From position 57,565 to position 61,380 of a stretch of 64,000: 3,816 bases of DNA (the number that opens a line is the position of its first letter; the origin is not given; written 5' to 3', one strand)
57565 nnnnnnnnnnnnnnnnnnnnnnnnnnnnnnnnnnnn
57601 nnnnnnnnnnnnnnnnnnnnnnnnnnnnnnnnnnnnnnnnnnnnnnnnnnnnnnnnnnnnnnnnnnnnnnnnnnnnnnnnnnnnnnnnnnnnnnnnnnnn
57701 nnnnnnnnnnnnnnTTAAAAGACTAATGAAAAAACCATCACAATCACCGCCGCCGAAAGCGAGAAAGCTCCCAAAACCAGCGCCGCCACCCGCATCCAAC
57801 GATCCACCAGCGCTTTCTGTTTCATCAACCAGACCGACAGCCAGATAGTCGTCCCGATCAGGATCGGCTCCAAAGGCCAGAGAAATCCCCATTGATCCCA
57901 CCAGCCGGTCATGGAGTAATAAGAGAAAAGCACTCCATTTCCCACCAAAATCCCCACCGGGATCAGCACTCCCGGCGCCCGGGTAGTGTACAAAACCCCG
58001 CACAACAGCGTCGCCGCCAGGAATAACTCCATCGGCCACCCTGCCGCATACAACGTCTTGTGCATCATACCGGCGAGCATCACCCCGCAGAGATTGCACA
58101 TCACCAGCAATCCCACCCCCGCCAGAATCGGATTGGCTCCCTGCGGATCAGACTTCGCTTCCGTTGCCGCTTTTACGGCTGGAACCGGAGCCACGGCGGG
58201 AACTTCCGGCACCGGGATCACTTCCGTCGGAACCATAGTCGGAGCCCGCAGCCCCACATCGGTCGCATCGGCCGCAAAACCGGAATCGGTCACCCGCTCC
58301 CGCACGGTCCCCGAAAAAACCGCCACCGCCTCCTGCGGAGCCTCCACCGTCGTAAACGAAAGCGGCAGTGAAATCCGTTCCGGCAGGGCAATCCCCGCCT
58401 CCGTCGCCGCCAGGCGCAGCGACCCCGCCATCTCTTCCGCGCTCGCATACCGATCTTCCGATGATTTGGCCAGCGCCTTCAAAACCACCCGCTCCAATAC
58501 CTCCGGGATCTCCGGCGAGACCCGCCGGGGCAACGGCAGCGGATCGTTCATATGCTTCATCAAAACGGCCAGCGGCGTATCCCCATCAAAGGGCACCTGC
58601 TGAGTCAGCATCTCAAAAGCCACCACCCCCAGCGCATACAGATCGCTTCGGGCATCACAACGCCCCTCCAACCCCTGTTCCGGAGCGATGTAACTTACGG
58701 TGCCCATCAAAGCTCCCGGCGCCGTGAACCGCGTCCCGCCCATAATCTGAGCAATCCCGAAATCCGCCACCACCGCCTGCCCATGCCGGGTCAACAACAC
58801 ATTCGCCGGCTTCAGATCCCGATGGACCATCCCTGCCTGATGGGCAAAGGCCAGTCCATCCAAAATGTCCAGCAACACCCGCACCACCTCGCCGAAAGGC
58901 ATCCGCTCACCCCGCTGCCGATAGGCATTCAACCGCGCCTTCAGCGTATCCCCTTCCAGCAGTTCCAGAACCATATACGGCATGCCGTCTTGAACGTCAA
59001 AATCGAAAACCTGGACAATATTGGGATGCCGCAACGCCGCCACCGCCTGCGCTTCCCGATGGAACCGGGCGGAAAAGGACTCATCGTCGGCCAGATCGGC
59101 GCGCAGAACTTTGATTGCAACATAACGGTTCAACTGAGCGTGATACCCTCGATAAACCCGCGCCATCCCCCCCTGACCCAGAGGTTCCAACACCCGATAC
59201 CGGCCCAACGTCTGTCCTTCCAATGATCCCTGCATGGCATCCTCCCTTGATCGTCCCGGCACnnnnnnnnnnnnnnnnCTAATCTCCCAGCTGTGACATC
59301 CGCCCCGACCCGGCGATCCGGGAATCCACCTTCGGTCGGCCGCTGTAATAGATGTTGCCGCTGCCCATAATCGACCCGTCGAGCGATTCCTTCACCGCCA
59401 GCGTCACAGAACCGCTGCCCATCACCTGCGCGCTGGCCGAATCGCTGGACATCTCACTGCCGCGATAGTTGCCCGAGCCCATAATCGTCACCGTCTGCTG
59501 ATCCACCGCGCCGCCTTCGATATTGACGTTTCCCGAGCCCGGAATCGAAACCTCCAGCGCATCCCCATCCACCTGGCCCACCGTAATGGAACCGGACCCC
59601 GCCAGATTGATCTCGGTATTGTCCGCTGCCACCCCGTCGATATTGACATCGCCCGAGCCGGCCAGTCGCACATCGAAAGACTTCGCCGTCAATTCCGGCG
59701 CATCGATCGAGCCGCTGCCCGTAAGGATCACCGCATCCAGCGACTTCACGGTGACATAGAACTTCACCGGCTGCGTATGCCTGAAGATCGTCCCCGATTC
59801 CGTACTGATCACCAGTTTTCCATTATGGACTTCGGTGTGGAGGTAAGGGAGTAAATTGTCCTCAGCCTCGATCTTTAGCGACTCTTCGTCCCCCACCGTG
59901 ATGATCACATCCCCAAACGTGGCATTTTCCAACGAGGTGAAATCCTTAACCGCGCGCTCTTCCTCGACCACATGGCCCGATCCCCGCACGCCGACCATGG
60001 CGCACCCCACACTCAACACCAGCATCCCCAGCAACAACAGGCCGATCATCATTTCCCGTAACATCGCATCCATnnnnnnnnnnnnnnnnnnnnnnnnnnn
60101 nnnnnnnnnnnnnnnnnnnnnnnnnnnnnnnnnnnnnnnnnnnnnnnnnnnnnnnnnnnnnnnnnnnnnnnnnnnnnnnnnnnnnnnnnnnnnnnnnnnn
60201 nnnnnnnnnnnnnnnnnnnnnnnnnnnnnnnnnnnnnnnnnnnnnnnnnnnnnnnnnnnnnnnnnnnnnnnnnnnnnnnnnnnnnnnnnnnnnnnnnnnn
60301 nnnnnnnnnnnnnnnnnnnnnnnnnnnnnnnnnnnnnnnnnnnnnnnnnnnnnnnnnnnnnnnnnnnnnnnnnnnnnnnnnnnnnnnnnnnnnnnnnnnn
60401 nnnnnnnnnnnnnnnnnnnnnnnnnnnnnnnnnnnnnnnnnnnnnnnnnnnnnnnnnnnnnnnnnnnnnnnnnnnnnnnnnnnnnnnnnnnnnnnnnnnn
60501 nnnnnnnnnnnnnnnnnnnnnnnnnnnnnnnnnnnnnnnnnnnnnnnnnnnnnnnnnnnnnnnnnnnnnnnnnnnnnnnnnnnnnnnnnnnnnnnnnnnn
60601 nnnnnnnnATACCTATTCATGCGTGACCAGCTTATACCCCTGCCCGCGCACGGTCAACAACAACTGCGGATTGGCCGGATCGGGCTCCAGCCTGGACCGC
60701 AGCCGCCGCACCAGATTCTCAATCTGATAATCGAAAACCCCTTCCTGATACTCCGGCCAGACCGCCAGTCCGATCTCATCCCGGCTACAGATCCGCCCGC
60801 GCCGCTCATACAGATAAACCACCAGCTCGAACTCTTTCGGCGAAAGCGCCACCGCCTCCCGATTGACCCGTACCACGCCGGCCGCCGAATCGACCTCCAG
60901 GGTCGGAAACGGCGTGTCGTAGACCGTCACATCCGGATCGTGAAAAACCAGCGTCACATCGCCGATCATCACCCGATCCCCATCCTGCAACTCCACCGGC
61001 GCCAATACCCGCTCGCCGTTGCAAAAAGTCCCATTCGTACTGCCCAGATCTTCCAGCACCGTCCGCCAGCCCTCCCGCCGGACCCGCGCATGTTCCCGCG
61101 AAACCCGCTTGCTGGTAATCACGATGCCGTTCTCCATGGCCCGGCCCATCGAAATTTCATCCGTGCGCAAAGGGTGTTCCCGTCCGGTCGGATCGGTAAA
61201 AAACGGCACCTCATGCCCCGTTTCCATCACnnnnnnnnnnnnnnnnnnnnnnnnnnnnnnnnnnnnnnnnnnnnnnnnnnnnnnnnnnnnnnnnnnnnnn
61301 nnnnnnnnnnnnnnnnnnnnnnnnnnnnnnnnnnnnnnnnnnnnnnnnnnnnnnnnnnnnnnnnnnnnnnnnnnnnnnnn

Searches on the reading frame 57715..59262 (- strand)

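Call 11: search_protein_families(library=pfam, proteins=[window:57715-59262:-])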
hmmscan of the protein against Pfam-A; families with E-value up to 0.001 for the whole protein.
window:57715-59262:- (515 aa): 4 families
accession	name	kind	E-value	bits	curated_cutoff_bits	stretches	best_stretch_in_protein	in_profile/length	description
PF00069.31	Pkinase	-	3.7e-45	154.8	31.7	1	22-272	1-252/263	Protein kinase domain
PF07714.23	PK_Tyr_Ser-Thr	-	1.8e-33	116.4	23.1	1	25-271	4-248/258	Protein tyrosine and serine/threonine kinase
PF03109.22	ABC1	-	3.5e-06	26.8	22.9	0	95-172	143-215/244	ABC1 atypical kinase-like domain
PF01636.29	APH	-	0.00017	21.8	23.2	0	116-172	140-198/239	Phosphotransferase enzyme family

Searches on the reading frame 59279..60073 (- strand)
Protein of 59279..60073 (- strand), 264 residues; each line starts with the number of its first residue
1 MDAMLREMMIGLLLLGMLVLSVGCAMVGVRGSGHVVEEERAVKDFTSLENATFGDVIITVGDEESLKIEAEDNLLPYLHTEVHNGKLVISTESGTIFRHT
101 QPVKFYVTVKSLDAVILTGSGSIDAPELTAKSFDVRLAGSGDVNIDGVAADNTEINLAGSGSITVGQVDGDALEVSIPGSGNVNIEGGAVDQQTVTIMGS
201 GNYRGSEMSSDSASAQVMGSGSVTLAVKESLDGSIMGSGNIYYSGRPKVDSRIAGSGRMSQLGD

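Call 11: search_protein_families(library=pfam, proteins=[window:59279-60073:-])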
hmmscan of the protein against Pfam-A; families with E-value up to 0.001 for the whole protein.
window:59279-60073:- (264 aa): 2 families
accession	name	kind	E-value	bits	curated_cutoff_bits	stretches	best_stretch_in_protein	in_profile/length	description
PF10988.14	DUF2807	-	1.5e-44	152.3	24.2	2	44-165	1-120/181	Putative auto-transporter adhesin, head GIN domain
PF13349.12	DUF4097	-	2.5e-06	27.5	22.9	1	55-194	12-178/247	Toastrack DUF4097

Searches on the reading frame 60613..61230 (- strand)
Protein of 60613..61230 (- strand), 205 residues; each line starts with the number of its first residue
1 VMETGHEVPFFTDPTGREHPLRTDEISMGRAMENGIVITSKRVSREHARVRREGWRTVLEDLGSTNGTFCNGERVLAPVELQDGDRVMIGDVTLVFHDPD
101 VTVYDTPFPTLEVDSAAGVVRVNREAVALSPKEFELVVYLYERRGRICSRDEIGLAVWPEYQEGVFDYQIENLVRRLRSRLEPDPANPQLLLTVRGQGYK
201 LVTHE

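Call 11: search_protein_families(library=pfam, proteins=[window:60613-61230:-])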
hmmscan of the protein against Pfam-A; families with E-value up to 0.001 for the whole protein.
window:60613-61230:- (205 aa): 3 families
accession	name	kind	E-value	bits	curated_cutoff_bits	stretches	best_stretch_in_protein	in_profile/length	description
PF00498.31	FHA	-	6.6e-20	71.8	20.7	1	27-90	2-67/67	FHA domain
PF00486.34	Trans_reg_C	-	4.6e-19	68.7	26.2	1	125-201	2-77/77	Transcriptional regulatory protein, C terminal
PF16697.10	Yop-YscD_cpl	-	3.5e-15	56.5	33.2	1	15-99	8-93/94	Inner membrane component of T3SS, cytoplasmic domain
